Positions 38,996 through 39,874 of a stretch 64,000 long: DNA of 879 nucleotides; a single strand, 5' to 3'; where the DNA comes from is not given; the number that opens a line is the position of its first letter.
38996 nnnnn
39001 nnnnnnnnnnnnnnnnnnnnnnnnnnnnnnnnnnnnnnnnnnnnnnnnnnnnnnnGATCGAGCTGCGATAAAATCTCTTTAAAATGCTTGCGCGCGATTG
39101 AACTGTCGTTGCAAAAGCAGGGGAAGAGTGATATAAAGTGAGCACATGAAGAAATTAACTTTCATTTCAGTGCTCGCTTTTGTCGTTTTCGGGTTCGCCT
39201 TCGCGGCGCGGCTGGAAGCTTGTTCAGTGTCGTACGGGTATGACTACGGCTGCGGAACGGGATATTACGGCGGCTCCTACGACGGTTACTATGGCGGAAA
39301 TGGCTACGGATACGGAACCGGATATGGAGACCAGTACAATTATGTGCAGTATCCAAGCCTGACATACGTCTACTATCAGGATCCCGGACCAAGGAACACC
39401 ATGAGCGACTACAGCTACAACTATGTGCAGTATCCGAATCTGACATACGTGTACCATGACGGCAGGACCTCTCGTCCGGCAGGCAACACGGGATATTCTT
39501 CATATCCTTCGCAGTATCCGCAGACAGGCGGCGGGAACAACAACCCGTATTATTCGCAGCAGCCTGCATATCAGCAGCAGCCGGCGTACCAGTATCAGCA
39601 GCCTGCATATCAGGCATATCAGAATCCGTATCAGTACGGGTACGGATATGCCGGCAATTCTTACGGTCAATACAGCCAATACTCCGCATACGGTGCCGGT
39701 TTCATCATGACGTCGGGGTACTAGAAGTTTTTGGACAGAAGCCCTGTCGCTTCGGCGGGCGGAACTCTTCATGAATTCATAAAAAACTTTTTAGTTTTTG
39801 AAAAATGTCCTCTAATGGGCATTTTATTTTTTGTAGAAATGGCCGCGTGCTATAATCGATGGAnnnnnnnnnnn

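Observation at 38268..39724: Two paralogous secreted Tyr/Gly/Gln/Pro-rich low-complexity proteins with a shared C-terminal tail, immediately downstream of the DGR RT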

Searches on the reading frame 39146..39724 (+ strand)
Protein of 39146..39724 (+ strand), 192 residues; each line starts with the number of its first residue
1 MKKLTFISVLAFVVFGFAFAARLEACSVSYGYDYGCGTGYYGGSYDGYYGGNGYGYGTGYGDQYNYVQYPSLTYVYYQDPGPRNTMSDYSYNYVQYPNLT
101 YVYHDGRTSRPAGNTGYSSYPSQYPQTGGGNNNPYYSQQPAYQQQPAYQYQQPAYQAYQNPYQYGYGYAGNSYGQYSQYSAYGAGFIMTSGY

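Call 3: search_protein_families(library=pfam, proteins=[window:39146-39724:+], max_evalue=0.1)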
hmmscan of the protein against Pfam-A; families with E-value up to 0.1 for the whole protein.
window:39146-39724:+ (192 aa): 0 families

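Call 6: find_homologous_proteins(query=window:39146-39721:+, max_evalue=0.01)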
Query window:39146-39721:+ (192 aa): 3 proteins with E <= 0.01 among 143 candidates.
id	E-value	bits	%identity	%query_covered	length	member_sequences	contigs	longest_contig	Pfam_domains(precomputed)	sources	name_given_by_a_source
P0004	4.1e-23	101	34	98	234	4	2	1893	-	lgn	-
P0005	7.2e-21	93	42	69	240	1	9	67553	-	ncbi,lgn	-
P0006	1.7e-6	46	44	60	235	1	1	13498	-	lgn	-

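Call 10: find_encoding_contigs(protein=P0005, flank=10000, max_places=4)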
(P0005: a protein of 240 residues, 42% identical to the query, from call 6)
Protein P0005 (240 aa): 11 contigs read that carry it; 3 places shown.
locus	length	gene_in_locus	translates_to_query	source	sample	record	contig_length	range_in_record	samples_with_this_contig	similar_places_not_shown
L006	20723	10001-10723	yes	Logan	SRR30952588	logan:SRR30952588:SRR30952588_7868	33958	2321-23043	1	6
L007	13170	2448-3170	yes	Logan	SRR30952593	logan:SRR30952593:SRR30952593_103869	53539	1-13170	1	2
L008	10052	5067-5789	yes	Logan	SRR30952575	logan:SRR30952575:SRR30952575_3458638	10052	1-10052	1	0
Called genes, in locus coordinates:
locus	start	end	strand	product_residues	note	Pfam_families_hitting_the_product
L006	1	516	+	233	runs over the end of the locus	-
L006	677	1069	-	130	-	-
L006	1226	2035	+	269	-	PF04402:SIMPL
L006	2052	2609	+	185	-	PF10517:DM13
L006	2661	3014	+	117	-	-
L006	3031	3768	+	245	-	-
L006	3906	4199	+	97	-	PF01541:GIY-YIG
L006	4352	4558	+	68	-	-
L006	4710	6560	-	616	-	-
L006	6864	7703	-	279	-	PF09863:DUF2090, PF01791:DeoC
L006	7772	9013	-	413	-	PF19293:CdaA_N, PF02457:DAC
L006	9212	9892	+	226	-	-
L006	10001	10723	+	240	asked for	-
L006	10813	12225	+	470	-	PF01946:Thi4 (weak), PF01266:DAO, PF13450:NAD_binding_8 (faint)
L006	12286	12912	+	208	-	PF09335:VTT_dom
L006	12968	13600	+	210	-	-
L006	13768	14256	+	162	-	PF07963:N_methyl (weak)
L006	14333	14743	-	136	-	PF09945:DUF2177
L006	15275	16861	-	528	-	PF00239:Resolvase, PF07508:Recombinase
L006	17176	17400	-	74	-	-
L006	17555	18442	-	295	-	-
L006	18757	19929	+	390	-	PF26125:AcrVA2-like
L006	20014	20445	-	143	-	-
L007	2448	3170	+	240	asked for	-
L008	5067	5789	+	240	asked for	-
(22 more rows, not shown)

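Call 11: find_encoding_contigs(protein=P0006, flank=10000, max_places=3)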
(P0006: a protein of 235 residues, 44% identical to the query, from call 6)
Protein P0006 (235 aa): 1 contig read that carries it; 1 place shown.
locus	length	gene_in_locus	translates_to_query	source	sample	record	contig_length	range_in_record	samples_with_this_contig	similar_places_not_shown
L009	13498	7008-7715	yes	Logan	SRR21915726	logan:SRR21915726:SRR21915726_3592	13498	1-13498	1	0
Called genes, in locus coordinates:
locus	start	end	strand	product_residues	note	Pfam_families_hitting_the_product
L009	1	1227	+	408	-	?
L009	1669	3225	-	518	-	PF01946:Thi4 (weak), PF00890:FAD_binding_2, PF01134:GIDA (weak), PF01266:DAO (weak), PF03486:HI0933_like, PF07992:Pyr_redox_2, PF12831:FAD_oxidored, PF22780:HI0933_like_1st, +2 more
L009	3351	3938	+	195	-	PF10755:DUF2585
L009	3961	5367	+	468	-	PF01471:PG_binding_1 (weak)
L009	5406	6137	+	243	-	PF02683:DsbD_TM (weak)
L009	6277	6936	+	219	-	-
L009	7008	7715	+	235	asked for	-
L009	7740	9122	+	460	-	PF01266:DAO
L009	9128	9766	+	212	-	PF09335:VTT_dom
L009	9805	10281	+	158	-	-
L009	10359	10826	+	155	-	PF07963:N_methyl (weak)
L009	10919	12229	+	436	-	-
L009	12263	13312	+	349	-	PF01368:DHH, PF02272:DHHA1 (weak)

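Call 20: find_homologous_proteins(query=A2, max_evalue=0.1)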
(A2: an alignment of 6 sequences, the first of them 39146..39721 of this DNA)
Query A2 (6 sequences) (192 aa, profile of the alignment): 5 proteins with E <= 0.1 among 8000 candidates.
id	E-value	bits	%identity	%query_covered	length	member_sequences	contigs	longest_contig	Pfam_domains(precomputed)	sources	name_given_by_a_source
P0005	1.5e-70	256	42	69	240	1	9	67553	-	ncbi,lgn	-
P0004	5.6e-62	228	34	98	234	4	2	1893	-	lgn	-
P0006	5.4e-54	202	44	60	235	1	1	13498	-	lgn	-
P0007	1.2e-48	184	49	57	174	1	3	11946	-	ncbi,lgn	ncbi:MAG TPA: hypothetical protein VGE62_02870 [Candidatus Paceibacterota bacterium]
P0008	5.7e-2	32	38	29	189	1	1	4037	-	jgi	jgi:hypothetical protein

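Call 32: predict_structure(alignment_id=A4)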
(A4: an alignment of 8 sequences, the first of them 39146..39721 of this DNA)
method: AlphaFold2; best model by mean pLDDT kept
length: 192 residues; sequences in the alignment: 8
mean_pLDDT: 40.6   pTM: 0.14
mean pLDDT of the five models: 40.6, 38.6, 34.5, 33.5, 31.7
residues with pLDDT >= 90: 0; 70-90: 0; 50-70: 21; < 50: 171
segments of 3 or more residues with pLDDT < 50: 22-192
pLDDT, mean of each block of 10 residues (from residue 1): 61 59 45 37 40 38 43 42 46 43 40 36 37 36 34 34 32 32 40 39
secondary structure, 60 per line:
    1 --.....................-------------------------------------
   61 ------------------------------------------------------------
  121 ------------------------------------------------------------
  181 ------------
elements in order: H3-23

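Call 40: find_related_loci(query=A2, collection=genome_contigs, flank=8000)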
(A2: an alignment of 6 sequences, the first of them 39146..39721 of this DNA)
Query A2 (192 aa) in genome_contigs; peptide patterns used: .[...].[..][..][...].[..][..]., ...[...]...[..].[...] (x = any residue, [..] = any of these).
17 stretches matched a pattern; 2 encode a relative of the query (tblastn E <= 1e-3); 2 distinct loci.
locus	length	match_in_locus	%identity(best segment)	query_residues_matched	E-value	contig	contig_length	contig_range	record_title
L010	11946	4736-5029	49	1-110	2e-23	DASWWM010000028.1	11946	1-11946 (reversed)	MAG TPA_asm: Candidatus Paceibacterota bacterium isolate SMAG_U3656 k141_32107, whole genome shotgun sequence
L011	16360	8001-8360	42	61-192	9e-17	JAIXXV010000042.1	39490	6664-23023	MAG: bacterium isolate D4_MAG_00069 pond_D4_MAG_00069_000000000006, whole genome shotgun sequence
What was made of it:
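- Tried and rejected: The GTDB species scan gave only 2 loci (call 40).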

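Call 42: find_related_loci(query=A2, collection=metagenome_contigs, flank=8000)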
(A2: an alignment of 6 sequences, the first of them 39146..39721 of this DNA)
Query A2 (192 aa) in metagenome_contigs; peptide patterns used: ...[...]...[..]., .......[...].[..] (x = any residue, [..] = any of these).
316 stretches matched a pattern, but none encodes a relative of the query by tblastn (E <= 1e-3).

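Call 44: find_encoding_contigs(protein=P0008, flank=5000, max_places=3)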
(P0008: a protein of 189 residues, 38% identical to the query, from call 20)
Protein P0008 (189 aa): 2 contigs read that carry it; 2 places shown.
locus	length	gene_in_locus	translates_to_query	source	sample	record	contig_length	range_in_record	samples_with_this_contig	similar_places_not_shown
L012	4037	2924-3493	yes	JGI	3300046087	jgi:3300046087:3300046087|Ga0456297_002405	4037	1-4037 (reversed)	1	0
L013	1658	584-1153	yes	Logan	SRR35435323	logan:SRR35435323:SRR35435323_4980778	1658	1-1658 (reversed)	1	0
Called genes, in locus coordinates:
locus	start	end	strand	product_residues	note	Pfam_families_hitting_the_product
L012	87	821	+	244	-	PF00160:Pro_isomerase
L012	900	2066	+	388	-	-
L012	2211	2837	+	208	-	-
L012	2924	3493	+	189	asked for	-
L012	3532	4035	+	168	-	?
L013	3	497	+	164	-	?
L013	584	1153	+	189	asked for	-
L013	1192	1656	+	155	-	?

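Call 52: search_solved_structures(query=A4, max_evalue=1)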
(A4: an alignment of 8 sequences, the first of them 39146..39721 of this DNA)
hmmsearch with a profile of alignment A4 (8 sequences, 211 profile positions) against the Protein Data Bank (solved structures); distinct sequences matched with E-value up to 1: 0.

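Call 53: search_protein_families(library=ncbifam, proteins=[window:39146-39724:+], max_evalue=0.01)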
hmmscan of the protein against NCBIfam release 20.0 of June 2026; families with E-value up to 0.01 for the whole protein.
window:39146-39724:+ (192 aa): 0 families

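Call 61: search_protein_families(library=phrogs, proteins=[window:39146-39724:+], max_evalue=0.01)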
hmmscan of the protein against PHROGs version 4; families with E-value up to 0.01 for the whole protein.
window:39146-39724:+ (192 aa): 0 families

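Call 71: search_protein_representatives(alignment_id=A4)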
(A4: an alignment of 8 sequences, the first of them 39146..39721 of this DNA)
Query: 8 sequences, 211 profile positions. Proteins with E-value up to 0.001 (for the whole library): 26; up to 1e-10: 12; up to 1e-30: 6. The best 26 are listed.
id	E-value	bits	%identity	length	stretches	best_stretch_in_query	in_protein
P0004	2.2e-52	194.8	-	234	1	1-211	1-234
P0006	1.5e-50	188.8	-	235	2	1-138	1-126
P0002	3.9e-49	184.2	-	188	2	1-162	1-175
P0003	2.5e-48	181.5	-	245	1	1-209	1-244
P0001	1.2e-37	146.7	-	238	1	10-211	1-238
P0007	2.9e-33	132.3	-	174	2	91-210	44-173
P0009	5.5e-22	95.5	-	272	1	9-211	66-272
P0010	7.2e-21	91.8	-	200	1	7-211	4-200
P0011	2.0e-12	64.2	-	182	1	13-174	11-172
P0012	5.6e-12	62.8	-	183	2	6-155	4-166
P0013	8.3e-12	62.2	-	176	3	95-156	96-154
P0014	1.1e-11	61.7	-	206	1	15-209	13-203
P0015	2.6e-09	54.1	-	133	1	13-137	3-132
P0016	2.4e-08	50.9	-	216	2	9-109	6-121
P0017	4.8e-08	49.9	-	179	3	95-162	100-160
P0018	1.4e-07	48.4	-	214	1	16-211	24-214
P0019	2.3e-07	47.7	-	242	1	14-210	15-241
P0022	7.7e-06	42.7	-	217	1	15-210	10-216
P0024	1.2e-05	42.1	-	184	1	10-151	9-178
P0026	1.9e-05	41.4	-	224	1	7-211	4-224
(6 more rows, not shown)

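Call 73: find_encoding_contigs(protein=P0026, flank=8000, max_places=2)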
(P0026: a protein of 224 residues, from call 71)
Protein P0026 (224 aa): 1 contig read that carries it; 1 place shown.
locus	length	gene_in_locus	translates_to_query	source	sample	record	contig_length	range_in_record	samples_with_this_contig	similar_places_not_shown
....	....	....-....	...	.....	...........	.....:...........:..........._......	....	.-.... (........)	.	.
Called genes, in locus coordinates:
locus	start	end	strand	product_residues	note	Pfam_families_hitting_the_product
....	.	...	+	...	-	?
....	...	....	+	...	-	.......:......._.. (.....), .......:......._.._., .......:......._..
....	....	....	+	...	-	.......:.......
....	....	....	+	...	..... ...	-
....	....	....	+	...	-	?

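Call 74: find_encoding_contigs(protein=P0019, flank=8000, max_places=2)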
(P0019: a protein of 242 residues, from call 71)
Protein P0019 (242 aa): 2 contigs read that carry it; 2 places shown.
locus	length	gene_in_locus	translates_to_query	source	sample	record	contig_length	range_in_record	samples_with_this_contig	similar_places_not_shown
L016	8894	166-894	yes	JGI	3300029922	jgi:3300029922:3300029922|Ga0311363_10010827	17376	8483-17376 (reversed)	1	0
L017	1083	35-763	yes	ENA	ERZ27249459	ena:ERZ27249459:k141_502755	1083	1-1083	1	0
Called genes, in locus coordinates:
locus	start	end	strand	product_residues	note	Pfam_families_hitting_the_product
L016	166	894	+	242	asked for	-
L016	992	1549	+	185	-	-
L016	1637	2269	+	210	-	PF09335:VTT_dom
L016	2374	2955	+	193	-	-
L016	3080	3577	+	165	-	PF07963:N_methyl (weak)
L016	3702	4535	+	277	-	PF08713:DNA_alkylation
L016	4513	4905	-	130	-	PF09945:DUF2177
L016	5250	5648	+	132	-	PF01844:HNH (faint)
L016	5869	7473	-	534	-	PF00239:Resolvase, PF07508:Recombinase (weak), PF13408:Zn_ribbon_recom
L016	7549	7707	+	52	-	-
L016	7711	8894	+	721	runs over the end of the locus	PF04851:ResIII, PF18766:SWI2_SNF2 (faint)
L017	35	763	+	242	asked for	-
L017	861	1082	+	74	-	?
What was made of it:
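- It is absent from the L016 locus, which still has g1-g2 (call 74).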

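Call 80: find_encoding_contigs(protein=P0022, flank=8000, max_places=2)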
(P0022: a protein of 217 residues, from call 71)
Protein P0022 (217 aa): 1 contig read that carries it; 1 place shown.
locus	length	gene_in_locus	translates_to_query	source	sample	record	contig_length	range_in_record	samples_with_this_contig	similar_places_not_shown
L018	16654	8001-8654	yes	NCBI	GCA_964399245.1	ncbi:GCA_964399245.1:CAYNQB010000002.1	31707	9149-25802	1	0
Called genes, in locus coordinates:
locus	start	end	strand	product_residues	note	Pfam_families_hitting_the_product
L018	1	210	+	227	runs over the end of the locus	-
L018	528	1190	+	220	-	PF14025:DUF4241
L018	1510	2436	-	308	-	-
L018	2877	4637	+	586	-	PF00270:DEAD, PF04851:ResIII, PF00271:Helicase_C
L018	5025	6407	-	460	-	PF00890:FAD_binding_2, PF01266:DAO (weak), PF01494:FAD_binding_3 (weak), PF03486:HI0933_like, PF07992:Pyr_redox_2 (weak), PF12831:FAD_oxidored, PF13450:NAD_binding_8 (weak), PF22780:HI0933_like_1st, +3 more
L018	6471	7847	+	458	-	PF01471:PG_binding_1 (weak)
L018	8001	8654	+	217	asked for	-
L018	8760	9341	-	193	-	PF01936:NYN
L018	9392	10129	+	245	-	-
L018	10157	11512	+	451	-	PF01266:DAO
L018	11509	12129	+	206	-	PF09335:VTT_dom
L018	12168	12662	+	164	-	-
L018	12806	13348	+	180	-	PF07963:N_methyl (weak)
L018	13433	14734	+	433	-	-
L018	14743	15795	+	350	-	PF01368:DHH, PF02272:DHHA1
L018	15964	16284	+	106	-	-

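Call 81: find_encoding_contigs(protein=P0018, flank=8000, max_places=2)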
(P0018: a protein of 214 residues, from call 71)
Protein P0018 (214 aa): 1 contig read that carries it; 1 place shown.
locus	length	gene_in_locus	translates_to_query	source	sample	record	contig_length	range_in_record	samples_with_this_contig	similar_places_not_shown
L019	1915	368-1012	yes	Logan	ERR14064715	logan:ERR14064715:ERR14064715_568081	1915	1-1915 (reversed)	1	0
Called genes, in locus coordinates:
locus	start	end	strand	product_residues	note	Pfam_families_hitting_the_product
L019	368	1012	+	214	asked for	-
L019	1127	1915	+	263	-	?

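Call 82: find_encoding_contigs(protein=P0024, flank=8000, max_places=2)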
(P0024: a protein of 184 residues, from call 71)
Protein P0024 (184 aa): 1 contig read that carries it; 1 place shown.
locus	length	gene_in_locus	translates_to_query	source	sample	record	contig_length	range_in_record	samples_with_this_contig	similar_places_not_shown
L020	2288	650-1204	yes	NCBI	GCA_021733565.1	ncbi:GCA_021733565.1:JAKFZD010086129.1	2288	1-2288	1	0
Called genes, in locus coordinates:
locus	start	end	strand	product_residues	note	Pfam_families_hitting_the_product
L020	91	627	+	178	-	-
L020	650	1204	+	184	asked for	-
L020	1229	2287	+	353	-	?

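Call 87: search_dna_similar(query=window:39146-39721:+, collection=phages, mode=protein, max_evalue=0.001, max_rows=5)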
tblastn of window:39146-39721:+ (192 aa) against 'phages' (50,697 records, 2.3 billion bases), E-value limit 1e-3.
No match.

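Call 95: search_protein_families(library=pfam, alignment_id=A7, max_evalue=0.01)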
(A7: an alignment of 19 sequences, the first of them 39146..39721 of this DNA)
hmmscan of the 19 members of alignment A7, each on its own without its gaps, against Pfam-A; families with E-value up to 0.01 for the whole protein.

A. member 1, window:39146-39721:+ (192 aa): 0 families

B. families by the number of members that match (of 19 scanned): 0 families

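Call 97: search_solved_structures(query=A7, max_evalue=1)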
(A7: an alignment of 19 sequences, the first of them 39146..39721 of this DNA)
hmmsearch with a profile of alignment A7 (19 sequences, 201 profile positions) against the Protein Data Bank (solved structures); distinct sequences matched with E-value up to 1: 0.

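Call 98: find_encoding_contigs(protein=P0014, flank=6000, max_places=2)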
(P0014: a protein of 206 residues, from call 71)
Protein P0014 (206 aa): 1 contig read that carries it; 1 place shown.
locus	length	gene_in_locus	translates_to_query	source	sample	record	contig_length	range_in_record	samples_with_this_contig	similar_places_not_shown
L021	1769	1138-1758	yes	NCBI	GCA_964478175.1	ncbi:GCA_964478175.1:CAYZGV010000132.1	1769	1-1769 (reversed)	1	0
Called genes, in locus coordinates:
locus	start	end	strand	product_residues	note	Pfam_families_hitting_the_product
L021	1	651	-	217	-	?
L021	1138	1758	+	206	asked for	-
